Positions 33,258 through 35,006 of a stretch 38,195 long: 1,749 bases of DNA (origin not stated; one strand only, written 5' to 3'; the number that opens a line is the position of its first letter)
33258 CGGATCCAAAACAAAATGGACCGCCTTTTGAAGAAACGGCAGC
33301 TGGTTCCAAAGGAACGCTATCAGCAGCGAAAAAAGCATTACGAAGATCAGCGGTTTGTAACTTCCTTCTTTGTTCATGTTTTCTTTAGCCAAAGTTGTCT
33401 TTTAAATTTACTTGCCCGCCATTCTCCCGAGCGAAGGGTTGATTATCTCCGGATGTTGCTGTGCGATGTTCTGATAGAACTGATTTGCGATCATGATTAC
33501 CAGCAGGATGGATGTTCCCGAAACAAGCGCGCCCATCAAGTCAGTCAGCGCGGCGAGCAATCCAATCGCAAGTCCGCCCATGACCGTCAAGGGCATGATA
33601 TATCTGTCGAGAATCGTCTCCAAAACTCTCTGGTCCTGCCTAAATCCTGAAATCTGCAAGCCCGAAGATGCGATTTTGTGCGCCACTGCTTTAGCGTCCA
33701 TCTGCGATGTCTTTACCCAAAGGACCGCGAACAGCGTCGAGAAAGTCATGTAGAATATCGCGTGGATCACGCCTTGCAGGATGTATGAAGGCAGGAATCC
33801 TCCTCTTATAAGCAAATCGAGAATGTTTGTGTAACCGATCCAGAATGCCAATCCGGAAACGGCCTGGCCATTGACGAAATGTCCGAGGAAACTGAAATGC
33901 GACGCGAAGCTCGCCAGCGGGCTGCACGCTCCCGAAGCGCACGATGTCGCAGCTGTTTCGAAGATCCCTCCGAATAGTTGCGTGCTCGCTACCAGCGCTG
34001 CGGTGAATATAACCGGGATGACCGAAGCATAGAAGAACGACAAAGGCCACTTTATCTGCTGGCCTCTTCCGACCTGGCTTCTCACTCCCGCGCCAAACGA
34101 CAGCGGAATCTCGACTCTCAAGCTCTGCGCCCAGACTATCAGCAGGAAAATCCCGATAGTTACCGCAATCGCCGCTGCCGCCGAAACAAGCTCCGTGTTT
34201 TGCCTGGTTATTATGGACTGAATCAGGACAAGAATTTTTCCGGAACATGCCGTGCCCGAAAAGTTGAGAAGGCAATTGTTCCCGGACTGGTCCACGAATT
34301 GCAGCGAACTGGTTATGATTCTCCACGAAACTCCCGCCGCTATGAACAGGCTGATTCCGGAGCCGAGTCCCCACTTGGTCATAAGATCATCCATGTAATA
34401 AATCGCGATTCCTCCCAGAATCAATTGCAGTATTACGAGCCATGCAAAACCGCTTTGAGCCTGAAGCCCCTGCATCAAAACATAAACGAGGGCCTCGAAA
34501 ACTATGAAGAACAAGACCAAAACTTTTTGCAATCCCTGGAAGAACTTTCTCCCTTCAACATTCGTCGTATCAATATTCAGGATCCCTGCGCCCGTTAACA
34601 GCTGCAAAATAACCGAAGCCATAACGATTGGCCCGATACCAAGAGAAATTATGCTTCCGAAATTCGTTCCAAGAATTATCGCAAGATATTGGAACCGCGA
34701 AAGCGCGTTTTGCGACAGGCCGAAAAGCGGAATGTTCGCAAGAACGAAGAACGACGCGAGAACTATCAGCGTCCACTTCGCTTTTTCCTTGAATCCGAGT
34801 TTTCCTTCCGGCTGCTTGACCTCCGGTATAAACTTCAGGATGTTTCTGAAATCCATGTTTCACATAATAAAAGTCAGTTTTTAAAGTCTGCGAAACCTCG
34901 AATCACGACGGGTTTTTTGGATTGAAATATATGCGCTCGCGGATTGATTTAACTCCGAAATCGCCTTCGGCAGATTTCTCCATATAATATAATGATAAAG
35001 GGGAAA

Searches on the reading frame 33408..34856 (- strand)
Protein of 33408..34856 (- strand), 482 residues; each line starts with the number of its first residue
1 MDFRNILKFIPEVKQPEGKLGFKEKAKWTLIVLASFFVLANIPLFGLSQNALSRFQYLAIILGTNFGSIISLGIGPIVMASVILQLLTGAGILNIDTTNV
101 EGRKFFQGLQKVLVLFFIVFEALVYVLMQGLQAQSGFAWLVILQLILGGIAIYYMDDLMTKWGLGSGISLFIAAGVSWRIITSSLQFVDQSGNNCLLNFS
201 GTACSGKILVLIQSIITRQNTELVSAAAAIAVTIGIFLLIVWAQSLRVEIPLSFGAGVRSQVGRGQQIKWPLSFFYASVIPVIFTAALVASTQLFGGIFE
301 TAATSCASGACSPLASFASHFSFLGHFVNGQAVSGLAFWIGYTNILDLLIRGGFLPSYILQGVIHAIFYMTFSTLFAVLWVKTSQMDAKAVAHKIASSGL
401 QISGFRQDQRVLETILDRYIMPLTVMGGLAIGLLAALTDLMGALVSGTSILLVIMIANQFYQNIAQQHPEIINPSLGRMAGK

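Call 54: search_protein_families(library=pfam, proteins=[window:33408-34856:-], max_evalue=0.01)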
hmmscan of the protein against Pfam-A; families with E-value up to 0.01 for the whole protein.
window:33408-34856:- (482 aa): 2 families
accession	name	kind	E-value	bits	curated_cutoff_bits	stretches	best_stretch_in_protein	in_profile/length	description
PF00344.25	SecY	-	2.8e-61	208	32.2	1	68-461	1-306/306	SecY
PF10559.14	Plug_translocon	-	0.00013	22.1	22.1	1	36-67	3-35/35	Plug domain of Sec61p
